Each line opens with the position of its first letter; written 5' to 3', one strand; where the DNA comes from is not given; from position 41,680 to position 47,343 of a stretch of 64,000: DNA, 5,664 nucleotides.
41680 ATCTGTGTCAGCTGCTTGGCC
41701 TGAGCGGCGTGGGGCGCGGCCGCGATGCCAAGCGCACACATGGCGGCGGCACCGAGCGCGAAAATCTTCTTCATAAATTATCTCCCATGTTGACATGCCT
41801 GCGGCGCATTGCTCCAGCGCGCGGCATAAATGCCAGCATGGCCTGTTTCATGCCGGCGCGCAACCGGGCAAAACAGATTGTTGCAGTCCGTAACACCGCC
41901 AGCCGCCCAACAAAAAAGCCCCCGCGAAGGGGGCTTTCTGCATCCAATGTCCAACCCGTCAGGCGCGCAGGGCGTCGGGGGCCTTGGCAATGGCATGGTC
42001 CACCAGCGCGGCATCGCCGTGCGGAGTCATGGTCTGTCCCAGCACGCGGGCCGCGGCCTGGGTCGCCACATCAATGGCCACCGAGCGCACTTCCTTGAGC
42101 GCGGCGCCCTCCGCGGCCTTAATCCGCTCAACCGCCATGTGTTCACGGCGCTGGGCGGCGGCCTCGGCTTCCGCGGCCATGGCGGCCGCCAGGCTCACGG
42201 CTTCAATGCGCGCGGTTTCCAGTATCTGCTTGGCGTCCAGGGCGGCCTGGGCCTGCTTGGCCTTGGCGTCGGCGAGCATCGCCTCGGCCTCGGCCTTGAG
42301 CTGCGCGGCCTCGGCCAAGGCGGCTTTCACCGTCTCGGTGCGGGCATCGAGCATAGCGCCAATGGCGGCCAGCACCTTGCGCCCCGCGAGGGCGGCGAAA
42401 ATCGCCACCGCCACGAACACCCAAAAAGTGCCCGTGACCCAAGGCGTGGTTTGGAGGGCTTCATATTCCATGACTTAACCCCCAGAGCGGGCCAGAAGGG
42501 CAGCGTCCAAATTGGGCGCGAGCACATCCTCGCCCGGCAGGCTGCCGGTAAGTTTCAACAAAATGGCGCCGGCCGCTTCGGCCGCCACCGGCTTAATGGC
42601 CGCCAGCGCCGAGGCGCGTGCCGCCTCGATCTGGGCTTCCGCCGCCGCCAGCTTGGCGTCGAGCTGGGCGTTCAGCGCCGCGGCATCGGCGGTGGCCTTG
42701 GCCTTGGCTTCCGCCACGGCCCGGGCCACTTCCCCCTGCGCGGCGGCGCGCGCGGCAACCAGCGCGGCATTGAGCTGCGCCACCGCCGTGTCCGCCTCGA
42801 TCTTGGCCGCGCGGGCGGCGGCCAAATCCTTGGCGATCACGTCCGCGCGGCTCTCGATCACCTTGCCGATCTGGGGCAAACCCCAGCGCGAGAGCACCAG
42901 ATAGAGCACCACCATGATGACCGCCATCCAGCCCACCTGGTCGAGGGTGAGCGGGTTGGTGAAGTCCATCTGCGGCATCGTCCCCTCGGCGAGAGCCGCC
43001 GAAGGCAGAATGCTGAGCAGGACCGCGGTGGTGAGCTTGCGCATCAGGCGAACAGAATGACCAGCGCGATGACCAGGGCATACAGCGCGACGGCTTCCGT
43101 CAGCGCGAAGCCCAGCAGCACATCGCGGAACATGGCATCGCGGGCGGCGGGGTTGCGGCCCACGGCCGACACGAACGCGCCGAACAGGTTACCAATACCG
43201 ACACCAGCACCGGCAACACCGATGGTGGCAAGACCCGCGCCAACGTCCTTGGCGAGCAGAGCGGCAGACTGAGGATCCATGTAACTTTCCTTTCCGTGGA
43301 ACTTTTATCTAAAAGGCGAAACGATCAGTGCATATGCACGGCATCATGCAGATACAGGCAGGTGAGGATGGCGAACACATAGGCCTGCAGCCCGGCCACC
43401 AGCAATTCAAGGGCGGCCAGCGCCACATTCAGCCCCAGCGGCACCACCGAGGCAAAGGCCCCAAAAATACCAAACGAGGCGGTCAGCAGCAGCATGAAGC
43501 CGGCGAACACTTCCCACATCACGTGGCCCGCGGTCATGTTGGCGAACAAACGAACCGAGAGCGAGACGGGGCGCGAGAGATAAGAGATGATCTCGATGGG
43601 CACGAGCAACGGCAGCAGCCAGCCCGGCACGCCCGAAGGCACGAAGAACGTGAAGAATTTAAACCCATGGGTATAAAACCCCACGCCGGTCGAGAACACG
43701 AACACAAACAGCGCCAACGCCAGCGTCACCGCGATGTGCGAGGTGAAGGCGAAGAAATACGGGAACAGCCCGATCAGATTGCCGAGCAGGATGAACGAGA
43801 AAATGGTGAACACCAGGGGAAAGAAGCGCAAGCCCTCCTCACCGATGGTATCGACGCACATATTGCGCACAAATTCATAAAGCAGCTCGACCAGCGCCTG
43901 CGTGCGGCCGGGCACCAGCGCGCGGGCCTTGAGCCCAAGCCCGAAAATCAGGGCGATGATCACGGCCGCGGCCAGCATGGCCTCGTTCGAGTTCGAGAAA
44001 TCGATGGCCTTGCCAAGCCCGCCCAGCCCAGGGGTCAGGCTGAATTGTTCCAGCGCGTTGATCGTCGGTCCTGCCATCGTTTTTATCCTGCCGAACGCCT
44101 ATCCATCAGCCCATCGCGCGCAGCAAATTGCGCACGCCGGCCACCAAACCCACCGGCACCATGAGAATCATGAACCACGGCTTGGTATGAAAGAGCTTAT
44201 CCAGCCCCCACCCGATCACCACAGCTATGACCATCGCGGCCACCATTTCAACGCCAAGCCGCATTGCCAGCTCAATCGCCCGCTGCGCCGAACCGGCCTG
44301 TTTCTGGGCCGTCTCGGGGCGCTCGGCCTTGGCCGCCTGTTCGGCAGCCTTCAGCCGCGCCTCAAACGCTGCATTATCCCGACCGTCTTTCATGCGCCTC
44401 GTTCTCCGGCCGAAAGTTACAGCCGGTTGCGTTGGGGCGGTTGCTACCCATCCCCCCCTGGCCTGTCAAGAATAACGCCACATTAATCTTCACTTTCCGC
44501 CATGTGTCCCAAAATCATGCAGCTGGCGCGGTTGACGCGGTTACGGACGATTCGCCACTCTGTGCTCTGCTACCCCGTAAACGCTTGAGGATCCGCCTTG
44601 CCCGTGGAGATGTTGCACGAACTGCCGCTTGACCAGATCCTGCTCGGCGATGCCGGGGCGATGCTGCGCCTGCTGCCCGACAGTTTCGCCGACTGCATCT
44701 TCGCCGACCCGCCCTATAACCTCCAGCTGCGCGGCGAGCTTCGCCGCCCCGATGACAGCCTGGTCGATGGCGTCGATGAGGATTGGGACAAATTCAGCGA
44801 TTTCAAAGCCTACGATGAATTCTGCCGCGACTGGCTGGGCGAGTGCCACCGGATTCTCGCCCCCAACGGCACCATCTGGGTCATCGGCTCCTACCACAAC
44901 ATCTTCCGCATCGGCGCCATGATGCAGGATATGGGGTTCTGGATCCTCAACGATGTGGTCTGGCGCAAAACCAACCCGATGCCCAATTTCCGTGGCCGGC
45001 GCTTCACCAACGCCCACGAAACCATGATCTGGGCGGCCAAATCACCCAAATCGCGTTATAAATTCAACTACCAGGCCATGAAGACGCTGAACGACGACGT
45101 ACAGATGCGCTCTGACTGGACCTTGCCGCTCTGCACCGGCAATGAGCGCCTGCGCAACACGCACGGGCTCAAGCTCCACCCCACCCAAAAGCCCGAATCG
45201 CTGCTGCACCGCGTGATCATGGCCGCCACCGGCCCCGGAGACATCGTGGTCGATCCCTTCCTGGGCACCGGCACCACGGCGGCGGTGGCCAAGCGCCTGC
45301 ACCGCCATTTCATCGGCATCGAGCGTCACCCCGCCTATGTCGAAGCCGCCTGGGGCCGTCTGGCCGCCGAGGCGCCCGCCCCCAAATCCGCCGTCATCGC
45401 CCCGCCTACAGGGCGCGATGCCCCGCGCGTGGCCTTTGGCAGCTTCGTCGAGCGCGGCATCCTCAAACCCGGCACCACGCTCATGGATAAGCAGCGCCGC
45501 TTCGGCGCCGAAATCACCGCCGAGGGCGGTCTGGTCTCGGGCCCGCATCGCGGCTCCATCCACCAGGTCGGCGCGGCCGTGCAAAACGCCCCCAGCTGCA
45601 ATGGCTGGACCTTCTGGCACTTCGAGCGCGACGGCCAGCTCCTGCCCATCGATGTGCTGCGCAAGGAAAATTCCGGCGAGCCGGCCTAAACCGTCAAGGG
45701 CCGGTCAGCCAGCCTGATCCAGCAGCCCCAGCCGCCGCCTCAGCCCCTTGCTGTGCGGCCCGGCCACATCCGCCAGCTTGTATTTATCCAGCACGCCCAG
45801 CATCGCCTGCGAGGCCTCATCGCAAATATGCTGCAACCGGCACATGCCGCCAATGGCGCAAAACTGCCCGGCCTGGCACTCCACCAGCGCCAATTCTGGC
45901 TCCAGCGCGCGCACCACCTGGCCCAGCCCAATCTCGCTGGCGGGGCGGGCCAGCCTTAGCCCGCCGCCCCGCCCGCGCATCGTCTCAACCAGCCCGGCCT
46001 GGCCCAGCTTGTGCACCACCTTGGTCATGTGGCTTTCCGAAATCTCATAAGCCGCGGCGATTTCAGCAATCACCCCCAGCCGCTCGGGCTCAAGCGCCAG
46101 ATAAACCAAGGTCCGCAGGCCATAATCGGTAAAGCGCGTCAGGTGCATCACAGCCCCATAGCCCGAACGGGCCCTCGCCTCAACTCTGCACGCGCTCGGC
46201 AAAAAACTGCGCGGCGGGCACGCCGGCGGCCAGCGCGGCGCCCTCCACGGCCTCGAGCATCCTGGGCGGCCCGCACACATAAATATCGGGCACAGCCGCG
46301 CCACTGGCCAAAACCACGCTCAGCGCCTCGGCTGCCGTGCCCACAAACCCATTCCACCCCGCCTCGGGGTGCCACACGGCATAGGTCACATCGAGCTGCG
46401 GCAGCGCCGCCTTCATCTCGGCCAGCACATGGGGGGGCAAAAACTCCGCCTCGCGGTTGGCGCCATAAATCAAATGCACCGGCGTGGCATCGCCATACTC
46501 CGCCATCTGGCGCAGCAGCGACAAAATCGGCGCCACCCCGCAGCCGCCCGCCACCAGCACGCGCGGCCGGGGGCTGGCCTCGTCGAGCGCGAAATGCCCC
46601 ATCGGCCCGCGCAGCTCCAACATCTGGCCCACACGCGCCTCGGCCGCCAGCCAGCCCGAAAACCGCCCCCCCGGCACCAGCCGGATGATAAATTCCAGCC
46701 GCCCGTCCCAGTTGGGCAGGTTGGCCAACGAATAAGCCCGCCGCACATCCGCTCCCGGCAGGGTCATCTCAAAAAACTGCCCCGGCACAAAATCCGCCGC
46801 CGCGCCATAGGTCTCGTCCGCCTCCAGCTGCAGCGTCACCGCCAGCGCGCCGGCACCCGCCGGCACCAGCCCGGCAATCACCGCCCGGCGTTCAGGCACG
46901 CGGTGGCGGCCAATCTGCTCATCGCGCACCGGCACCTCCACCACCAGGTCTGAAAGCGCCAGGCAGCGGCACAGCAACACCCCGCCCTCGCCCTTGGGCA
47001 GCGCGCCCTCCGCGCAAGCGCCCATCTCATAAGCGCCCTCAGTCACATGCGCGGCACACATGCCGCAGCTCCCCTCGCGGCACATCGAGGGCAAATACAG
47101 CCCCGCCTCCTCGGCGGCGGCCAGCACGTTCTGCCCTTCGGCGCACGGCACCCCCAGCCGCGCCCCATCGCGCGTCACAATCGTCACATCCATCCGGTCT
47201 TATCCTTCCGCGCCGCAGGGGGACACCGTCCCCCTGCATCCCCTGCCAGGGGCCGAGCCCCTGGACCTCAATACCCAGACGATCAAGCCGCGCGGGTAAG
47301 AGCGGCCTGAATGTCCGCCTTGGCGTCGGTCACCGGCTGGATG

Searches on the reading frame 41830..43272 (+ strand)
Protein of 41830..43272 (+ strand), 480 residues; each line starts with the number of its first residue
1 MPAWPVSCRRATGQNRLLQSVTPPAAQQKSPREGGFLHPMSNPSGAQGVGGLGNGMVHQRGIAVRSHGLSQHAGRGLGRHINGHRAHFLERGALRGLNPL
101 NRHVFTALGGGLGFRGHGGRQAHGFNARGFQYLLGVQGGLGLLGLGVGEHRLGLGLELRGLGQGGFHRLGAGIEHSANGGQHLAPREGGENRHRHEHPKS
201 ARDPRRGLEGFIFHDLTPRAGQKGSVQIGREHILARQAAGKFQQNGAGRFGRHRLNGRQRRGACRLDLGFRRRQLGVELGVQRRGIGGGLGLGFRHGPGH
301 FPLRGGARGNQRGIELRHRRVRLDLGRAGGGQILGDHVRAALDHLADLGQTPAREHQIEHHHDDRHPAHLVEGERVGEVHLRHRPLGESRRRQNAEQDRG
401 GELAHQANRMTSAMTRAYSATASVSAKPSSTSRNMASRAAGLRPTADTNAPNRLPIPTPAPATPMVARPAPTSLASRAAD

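Call 35: find_encoding_contigs(protein=window:41830-43272:+, flank=10000, max_places=6)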
Protein window:41830-43272:+ (480 aa): no gene with exactly this product is on record in the collection.

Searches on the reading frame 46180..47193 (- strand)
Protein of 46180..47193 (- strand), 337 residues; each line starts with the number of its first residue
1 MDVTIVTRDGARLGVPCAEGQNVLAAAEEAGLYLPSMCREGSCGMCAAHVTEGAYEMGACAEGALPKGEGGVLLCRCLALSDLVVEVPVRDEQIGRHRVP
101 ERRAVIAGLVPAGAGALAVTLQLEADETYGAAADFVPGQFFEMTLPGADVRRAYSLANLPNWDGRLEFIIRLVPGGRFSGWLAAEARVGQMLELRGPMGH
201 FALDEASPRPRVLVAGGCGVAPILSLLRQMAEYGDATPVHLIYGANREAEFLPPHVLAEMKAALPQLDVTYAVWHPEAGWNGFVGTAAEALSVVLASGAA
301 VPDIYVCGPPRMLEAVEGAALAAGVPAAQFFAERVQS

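Call 42: find_encoding_contigs(protein=window:46180-47193:-, flank=10000, max_places=3)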
Protein window:46180-47193:- (337 aa): 15 contigs read that carry it; 3 places shown.
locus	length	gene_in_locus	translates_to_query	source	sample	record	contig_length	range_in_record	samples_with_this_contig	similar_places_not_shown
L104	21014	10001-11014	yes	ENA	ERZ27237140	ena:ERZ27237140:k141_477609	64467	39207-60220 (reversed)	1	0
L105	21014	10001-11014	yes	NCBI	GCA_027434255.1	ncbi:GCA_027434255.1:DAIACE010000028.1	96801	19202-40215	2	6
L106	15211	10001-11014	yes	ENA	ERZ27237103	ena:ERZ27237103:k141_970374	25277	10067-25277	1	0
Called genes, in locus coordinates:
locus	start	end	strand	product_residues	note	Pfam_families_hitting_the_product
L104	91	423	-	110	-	PF12797:Fer4_2 (faint), PF12837:Fer4_6 (faint), PF13187:Fer4_9 (faint), PF13237:Fer4_10 (faint), PF14697:Fer4_21 (faint), PF12838:Fer4_7 (weak), PF00037:Fer4 (weak), PF11953:DUF3470, +1 more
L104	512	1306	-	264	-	-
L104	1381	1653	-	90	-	PF01479:S4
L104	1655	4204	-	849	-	PF22527:DEXQc_Suv3, PF00271:Helicase_C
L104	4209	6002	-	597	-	PF05524:PEP-utilisers_N, PF00391:PEP-utilizers, PF02896:PEP-utilizers_C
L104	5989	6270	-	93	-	PF00381:PTS-HPr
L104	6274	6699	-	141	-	PF03610:EIIA-man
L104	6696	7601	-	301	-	PF03668:RapZ-like_N, PF22740:PapZ_C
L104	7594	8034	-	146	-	PF07475:Hpr_kinase_C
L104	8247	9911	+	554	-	PF03063:Prismane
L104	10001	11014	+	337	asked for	PF00111:Fer2, PF00970:FAD_binding_6, PF00175:NAD_binding_1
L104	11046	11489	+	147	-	PF02082:Rrf2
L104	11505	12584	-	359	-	PF01555:N6_N4_Mtase, PF18755:RAMA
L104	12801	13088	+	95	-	PF09527:ATPase_gene1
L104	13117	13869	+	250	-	PF00119:ATP-synt_A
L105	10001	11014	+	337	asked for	PF00111:Fer2, PF00970:FAD_binding_6, PF00175:NAD_binding_1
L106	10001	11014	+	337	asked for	PF00111:Fer2, PF00970:FAD_binding_6, PF00175:NAD_binding_1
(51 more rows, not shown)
